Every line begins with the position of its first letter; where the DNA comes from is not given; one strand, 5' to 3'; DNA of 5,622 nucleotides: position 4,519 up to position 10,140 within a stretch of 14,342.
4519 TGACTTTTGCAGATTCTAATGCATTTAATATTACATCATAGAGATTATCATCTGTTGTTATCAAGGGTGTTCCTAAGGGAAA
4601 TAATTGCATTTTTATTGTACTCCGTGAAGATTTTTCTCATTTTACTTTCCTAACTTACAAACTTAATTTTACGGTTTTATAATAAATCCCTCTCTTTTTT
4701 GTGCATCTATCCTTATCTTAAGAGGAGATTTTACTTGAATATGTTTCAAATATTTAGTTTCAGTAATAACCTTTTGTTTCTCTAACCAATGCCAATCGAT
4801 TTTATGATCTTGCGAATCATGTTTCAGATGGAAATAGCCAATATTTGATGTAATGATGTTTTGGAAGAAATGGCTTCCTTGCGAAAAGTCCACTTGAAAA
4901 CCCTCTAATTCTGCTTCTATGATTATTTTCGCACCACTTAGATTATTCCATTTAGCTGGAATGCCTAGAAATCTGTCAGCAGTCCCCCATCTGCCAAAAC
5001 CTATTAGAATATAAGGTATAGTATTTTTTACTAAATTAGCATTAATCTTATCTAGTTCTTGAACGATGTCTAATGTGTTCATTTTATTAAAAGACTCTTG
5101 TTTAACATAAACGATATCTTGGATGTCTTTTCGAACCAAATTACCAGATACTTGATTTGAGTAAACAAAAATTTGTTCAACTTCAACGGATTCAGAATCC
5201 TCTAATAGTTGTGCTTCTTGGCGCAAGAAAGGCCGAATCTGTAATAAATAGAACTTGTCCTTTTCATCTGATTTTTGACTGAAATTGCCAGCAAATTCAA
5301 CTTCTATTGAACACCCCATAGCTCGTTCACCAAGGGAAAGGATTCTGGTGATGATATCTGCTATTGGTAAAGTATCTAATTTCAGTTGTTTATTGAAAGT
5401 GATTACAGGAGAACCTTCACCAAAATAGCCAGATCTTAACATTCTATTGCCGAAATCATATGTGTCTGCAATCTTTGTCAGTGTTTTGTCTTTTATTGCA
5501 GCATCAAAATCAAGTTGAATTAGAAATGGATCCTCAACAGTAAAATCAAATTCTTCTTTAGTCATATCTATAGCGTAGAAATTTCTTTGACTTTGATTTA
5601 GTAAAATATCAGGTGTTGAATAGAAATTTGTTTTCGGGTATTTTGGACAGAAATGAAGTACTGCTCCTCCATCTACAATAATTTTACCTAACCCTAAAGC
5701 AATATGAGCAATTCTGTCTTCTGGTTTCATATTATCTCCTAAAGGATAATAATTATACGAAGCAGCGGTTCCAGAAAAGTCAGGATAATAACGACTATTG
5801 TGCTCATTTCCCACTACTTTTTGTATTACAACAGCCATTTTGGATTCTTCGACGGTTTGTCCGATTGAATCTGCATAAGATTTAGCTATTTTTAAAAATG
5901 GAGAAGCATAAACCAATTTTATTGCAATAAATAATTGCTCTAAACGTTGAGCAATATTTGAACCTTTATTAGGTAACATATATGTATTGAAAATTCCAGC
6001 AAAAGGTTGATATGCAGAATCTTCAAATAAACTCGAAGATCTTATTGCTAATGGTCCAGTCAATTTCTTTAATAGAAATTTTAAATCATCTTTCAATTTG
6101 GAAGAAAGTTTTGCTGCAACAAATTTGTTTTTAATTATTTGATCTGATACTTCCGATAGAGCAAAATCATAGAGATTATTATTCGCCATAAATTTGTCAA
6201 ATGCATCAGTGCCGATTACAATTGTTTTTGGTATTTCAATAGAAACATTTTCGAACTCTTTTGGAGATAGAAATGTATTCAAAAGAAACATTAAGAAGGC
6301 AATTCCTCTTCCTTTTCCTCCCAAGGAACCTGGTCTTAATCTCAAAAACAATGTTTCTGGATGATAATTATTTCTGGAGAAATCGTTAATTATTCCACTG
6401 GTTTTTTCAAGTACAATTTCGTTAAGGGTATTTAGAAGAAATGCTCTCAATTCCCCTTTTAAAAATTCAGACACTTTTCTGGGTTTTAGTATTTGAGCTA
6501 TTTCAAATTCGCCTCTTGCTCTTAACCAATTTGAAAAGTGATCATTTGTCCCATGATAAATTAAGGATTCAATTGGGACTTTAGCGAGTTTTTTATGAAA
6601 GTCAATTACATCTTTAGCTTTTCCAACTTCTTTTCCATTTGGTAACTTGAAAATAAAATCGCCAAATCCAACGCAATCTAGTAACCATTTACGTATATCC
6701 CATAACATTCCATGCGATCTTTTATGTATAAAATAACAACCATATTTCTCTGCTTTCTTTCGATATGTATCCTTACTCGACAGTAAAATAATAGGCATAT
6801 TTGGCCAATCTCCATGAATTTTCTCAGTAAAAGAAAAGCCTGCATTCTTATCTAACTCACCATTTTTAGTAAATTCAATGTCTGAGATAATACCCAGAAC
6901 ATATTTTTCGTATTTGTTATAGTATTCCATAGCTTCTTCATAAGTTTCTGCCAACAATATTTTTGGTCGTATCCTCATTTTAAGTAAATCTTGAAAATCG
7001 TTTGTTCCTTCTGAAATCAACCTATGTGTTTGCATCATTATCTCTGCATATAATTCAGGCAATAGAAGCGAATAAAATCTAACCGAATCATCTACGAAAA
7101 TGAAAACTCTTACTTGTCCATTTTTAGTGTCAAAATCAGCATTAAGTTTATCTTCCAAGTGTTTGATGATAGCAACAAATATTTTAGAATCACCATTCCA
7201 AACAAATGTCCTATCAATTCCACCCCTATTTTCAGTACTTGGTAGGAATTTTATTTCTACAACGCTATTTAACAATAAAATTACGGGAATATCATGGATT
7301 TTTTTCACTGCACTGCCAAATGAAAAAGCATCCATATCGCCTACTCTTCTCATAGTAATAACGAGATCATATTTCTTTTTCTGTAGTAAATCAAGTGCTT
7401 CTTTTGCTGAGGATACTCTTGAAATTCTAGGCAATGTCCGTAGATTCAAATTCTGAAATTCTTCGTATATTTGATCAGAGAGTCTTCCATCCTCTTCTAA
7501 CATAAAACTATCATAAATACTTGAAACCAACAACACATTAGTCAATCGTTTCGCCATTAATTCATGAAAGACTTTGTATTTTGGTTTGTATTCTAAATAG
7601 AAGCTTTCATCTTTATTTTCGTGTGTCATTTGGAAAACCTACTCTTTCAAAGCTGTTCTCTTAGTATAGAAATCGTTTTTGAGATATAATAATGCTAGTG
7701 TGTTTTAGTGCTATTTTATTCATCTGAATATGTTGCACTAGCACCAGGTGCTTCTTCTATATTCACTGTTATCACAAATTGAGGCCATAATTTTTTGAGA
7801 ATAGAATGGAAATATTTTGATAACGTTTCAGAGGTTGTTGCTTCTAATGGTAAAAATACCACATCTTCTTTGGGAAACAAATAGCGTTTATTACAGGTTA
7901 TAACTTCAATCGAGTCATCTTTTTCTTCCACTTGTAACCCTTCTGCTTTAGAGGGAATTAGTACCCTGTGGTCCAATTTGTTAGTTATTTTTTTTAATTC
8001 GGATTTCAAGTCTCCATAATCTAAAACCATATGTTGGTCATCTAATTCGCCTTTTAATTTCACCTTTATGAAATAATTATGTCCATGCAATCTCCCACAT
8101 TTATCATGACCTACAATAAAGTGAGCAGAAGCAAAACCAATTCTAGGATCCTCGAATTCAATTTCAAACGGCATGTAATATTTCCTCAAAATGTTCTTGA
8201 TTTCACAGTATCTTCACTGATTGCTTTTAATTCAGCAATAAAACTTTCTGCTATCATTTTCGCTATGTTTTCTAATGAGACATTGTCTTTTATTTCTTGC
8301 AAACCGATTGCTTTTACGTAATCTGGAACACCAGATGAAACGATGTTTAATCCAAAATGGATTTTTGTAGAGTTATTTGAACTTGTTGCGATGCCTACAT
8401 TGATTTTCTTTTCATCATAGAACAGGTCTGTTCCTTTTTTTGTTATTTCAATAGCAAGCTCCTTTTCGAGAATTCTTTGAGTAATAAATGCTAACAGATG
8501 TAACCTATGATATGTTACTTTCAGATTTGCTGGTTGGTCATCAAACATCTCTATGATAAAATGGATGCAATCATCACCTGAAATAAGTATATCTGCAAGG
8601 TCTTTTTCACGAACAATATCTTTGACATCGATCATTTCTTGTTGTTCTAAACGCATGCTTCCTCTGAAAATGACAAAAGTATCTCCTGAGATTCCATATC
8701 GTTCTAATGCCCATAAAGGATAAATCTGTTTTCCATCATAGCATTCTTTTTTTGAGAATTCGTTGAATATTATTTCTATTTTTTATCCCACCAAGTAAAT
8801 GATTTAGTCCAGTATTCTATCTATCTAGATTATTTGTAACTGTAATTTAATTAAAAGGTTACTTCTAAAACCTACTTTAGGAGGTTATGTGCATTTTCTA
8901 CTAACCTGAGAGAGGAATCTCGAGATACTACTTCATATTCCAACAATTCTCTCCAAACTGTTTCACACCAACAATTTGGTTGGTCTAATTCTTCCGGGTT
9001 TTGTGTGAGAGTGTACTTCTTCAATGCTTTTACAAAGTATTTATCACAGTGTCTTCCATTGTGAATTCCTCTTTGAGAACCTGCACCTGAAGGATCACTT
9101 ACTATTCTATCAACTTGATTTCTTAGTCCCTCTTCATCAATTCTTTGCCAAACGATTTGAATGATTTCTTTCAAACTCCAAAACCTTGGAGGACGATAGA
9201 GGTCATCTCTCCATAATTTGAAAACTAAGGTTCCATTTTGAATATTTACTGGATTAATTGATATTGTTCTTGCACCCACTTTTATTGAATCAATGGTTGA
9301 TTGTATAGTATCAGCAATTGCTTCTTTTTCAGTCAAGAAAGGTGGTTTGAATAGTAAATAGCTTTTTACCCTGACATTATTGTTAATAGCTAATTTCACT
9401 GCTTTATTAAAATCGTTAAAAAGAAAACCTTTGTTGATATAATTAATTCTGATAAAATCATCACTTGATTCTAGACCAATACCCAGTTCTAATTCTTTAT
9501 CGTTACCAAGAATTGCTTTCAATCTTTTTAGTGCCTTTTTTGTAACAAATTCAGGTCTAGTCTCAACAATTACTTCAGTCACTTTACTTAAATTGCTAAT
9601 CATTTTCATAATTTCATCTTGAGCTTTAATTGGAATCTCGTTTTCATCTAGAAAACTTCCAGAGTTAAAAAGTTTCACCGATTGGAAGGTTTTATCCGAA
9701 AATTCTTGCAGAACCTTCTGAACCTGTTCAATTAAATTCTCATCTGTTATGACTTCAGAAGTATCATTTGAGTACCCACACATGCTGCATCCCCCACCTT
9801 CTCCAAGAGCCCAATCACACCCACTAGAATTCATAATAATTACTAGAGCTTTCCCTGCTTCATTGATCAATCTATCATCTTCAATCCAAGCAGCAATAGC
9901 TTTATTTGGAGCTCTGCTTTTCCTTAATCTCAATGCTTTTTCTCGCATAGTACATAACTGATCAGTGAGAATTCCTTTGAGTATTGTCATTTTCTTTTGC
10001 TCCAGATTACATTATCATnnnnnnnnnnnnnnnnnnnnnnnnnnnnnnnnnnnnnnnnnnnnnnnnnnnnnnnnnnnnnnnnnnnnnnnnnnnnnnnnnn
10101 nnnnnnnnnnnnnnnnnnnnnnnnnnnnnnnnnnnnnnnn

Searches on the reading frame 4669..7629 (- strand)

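Call 24: search_protein_families(library=pfam, proteins=[window:4669-7629:-], max_evalue=0.001)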
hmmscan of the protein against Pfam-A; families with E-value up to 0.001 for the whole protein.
window:4669-7629:- (986 aa): 2 families
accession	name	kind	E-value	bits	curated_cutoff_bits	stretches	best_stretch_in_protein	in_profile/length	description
PF01326.24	PPDK_N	-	7.3e-33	114.7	27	1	435-808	3-316/328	Pyruvate phosphate dikinase, AMP/ATP-binding domain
PF00072.30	Response_reg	-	6.4e-08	33.2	30.2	0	62-119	19-76/111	Response regulator receiver domain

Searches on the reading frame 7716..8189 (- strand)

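Call 24: search_protein_families(library=pfam, proteins=[window:7716-8189:-], max_evalue=0.001)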
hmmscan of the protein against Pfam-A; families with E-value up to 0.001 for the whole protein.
window:7716-8189:- (157 aa): 1 family
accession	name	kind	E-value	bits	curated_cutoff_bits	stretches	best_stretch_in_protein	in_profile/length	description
PF01242.24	PTPS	-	2.4e-23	82.8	22.4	1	18-156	7-120/121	6-pyruvoyl tetrahydropterin synthase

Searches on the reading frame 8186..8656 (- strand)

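Call 24: search_protein_families(library=pfam, proteins=[window:8186-8656:-], max_evalue=0.001)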
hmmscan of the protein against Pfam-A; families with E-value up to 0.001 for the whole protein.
window:8186-8656:- (156 aa): 1 family
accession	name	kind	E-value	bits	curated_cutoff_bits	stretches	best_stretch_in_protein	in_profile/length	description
PF04017.17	DUF366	-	4.3e-37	127.8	29.9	1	1-154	40-184/184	Domain of unknown function (DUF366)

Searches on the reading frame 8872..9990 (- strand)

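Call 24: search_protein_families(library=pfam, proteins=[window:8872-9990:-], max_evalue=0.001)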
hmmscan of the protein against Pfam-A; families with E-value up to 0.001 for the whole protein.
window:8872-9990:- (372 aa): 1 family
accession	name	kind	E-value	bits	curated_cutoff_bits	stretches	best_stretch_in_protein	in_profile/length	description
PF04055.27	Radical_SAM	-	0.00055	20.6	29.5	0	67-223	10-158/166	Radical SAM superfamily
